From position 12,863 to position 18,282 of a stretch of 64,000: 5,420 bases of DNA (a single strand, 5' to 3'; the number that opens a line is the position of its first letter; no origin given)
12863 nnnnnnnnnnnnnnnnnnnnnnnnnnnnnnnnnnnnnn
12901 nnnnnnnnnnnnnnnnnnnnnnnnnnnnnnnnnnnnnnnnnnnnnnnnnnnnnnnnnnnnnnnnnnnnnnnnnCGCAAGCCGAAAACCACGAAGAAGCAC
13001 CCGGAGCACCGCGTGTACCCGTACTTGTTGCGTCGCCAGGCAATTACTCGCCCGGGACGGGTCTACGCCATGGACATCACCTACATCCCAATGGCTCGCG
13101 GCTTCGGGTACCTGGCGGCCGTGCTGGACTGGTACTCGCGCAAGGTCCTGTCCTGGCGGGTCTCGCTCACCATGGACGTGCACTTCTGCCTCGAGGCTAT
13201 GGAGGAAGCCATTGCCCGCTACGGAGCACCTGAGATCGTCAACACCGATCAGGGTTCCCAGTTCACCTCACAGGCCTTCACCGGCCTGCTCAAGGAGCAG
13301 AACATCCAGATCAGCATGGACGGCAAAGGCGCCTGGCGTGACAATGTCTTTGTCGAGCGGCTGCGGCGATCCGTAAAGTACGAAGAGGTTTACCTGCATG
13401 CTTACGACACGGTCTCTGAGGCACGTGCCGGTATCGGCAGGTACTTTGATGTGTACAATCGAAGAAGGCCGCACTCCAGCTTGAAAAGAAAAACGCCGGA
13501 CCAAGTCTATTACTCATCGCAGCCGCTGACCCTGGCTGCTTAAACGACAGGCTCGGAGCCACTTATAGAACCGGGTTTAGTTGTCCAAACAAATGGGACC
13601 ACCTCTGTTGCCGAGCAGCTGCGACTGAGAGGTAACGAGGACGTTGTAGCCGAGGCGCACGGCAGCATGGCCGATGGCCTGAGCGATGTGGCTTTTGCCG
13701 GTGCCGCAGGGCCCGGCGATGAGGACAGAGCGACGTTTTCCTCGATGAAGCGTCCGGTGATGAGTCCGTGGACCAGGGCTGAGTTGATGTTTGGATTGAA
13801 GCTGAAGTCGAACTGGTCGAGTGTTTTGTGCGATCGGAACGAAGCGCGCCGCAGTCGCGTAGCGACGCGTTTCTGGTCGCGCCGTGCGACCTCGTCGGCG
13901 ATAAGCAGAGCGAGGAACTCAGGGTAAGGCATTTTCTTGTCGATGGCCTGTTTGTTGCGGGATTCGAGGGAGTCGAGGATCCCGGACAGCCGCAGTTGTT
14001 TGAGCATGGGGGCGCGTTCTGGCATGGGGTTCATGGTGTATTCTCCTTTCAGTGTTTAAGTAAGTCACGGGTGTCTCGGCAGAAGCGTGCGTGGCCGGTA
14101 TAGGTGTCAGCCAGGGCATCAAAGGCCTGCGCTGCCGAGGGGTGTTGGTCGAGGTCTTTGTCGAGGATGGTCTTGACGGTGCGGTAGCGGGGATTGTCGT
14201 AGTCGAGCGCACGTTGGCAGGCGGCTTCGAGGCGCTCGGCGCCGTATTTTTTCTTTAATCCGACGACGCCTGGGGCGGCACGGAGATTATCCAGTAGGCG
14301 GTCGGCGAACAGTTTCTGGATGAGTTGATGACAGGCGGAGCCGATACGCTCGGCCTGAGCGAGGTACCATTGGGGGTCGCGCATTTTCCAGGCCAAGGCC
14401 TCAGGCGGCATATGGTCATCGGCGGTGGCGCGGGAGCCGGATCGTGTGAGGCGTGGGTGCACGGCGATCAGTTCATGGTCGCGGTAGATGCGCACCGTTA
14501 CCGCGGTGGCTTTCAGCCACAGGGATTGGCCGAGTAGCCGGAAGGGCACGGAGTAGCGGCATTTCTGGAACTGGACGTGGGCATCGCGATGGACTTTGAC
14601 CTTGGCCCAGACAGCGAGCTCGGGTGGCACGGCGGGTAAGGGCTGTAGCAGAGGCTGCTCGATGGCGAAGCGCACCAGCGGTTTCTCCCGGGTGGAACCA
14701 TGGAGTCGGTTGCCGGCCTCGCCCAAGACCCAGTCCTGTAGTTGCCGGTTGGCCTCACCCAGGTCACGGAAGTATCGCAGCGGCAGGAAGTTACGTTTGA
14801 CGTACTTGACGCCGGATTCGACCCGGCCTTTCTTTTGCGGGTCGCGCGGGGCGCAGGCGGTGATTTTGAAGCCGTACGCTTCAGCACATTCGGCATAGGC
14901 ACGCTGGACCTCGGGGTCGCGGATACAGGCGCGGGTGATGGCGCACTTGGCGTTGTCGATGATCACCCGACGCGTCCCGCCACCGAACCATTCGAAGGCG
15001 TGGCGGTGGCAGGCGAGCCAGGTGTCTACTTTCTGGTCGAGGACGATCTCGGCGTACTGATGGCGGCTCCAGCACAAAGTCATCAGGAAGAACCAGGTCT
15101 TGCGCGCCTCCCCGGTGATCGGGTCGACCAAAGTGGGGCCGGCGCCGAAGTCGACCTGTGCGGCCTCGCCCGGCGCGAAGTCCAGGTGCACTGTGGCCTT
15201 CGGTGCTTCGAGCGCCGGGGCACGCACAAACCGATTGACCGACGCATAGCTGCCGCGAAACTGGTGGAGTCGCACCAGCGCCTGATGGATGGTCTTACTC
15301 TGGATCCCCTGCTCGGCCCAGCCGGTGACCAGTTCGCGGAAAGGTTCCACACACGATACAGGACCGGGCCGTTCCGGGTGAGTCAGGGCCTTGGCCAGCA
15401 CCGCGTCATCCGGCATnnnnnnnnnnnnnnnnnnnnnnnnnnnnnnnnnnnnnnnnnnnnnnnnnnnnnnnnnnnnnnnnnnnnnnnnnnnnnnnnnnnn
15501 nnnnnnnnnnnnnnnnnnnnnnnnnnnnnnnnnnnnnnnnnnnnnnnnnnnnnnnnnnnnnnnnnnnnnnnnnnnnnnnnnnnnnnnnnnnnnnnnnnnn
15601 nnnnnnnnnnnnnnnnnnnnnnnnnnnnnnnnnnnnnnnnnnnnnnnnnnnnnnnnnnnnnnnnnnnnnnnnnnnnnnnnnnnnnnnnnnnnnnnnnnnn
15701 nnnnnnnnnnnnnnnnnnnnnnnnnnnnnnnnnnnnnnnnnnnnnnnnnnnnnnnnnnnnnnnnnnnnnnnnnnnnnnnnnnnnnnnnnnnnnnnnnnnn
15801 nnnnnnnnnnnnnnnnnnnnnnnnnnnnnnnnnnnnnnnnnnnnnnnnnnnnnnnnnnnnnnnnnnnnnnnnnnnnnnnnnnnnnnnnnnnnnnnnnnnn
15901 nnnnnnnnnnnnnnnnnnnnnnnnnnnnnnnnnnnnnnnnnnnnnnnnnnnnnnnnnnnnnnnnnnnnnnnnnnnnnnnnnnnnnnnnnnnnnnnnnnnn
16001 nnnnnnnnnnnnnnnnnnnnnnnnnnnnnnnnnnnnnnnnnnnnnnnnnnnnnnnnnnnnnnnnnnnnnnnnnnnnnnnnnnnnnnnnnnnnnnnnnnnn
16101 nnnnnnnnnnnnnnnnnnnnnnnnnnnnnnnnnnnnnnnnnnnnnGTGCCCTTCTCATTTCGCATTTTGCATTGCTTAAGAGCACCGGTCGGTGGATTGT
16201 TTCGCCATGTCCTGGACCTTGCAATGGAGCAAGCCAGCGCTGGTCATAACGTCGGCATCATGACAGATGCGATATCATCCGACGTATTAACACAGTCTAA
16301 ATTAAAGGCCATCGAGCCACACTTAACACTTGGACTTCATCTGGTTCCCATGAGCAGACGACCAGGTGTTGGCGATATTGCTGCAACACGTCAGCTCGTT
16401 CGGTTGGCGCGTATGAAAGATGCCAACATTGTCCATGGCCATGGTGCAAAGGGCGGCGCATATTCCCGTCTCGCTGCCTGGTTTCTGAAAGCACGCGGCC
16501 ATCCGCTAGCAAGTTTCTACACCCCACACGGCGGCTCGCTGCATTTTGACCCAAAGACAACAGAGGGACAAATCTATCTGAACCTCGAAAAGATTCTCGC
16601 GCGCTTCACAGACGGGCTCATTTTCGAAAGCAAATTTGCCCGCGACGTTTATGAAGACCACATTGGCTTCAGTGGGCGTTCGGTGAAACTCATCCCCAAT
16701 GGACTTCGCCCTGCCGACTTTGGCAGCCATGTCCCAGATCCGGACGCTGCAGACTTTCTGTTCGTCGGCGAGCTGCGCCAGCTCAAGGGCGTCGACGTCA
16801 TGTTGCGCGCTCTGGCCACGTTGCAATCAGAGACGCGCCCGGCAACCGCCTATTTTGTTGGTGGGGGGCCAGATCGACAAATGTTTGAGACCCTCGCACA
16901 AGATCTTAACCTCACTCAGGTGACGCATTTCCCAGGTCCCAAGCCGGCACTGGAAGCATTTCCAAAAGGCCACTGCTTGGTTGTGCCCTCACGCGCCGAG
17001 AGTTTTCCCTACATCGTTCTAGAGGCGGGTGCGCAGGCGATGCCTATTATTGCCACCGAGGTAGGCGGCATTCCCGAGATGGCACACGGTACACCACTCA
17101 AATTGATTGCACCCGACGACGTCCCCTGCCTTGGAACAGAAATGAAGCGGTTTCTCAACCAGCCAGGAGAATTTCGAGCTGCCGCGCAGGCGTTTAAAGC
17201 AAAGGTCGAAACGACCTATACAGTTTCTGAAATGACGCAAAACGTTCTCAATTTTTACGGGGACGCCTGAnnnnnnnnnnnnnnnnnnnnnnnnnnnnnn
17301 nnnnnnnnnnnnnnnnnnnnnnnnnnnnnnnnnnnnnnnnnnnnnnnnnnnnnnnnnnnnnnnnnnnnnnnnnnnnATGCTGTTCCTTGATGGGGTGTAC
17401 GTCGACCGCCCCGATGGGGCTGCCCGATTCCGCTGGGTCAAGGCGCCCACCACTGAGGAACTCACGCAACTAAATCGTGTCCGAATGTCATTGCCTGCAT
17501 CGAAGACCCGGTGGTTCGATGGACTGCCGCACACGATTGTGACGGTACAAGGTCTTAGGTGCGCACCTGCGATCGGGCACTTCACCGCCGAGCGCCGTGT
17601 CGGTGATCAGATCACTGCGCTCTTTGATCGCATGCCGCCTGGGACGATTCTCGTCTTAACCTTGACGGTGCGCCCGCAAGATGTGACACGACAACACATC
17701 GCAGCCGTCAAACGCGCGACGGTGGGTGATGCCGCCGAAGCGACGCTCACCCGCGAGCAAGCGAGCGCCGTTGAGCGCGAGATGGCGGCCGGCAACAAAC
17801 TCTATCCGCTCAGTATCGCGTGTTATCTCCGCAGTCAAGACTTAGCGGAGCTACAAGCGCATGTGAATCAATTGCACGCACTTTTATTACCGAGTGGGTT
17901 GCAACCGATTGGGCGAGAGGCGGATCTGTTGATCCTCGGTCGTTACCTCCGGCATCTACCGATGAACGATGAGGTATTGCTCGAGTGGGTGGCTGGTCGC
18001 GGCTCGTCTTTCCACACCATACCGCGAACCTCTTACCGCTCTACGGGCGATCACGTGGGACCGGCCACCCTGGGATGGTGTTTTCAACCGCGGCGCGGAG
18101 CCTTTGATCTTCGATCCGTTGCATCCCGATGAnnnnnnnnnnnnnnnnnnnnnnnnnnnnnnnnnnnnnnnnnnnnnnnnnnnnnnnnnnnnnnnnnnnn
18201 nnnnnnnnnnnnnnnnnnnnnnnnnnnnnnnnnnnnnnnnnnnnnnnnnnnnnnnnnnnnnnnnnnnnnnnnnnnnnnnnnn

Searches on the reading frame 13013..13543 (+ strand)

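Call 50: search_protein_families(library=pfam, proteins=[window:13013-13543:+], max_evalue=0.01)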
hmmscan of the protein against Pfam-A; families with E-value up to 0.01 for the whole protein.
window:13013-13543:+ (176 aa): 4 families
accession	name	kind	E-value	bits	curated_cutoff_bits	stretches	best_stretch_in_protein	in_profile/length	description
PF00665.32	rve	-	1.6e-23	83.4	32.6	1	12-105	2-99/102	Integrase core domain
PF13683.12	rve_3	-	5.6e-15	55.3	26.5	1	97-162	2-67/67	Integrase core domain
PF13333.12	rve_2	-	0.00019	22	22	1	120-164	6-50/56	Integrase core domain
PF24764.1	rva_4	-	0.0012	19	26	1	37-126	29-116/194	Integrase core domain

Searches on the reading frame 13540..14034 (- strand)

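Call 50: search_protein_families(library=pfam, proteins=[window:13540-14034:-], max_evalue=0.01)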
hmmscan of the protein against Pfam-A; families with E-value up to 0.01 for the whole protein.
window:13540-14034:- (164 aa): 1 family
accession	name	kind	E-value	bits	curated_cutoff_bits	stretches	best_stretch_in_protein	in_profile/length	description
PF01695.23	IstB_IS21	-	3.8e-17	63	24.1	1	11-109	3-103/238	IstB-like ATP binding protein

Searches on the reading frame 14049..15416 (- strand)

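Call 33: search_protein_families(library=pfam, proteins=[window:14049-15416:-])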
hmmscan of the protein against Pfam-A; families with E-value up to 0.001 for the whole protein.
window:14049-15416:- (455 aa): 3 families
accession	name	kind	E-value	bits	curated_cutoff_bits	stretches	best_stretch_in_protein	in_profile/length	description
PF22483.2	Mu-transpos_C_2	-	1.4e-22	79.6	27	1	260-331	1-72/73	Mu transposase, C-terminal domain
PF00665.32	rve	-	7.6e-09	36.2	32.6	1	97-193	14-102/102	Integrase core domain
PF13683.12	rve_3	-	2.3e-05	24.5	26.5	1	182-231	2-51/67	Integrase core domain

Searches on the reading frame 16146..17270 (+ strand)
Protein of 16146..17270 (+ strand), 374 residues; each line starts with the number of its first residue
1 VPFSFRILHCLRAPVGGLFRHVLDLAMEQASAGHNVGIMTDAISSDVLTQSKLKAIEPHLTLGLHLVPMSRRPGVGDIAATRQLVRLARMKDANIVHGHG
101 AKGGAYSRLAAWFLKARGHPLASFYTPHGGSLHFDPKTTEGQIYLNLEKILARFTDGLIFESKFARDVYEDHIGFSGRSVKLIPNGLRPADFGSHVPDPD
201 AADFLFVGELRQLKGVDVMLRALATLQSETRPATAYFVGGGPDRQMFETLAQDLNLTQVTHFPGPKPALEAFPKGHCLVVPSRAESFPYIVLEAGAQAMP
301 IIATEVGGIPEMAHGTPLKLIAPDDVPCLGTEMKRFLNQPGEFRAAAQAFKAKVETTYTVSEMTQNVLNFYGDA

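Call 33: search_protein_families(library=pfam, proteins=[window:16146-17270:+])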
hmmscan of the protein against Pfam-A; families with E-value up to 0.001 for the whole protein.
window:16146-17270:+ (374 aa): 5 families
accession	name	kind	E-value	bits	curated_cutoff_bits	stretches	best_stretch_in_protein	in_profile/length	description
PF00534.26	Glycos_transf_1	-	1.1e-21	77.6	26.4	1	191-313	5-131/172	Glycosyl transferases group 1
PF13692.12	Glyco_trans_1_4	-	2.5e-21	76.8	27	1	203-338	3-141/142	Glycosyl transferases group 1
PF13439.12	Glyco_transf_4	-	1.1e-18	68.3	28.5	1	15-187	1-166/170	Glycosyltransferase Family 4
PF13579.12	Glyco_trans_4_4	-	3.3e-15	57.2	29.7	1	16-186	1-158/158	Glycosyl transferase 4-like domain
PF20706.3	GT4-conflict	-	1e-06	28.5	26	1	193-312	187-319/385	Family 4 Glycosyltransferase in conflict systems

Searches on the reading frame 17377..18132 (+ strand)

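Call 33: search_protein_families(library=pfam, proteins=[window:17377-18132:+])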
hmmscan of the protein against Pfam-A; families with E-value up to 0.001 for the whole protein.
window:17377-18132:+ (251 aa): 1 family
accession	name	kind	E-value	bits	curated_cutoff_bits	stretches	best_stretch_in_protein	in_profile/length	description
PF11130.14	TraC_F_IV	-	4.8e-28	98.7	28.1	1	40-197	214-374/375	TraC protein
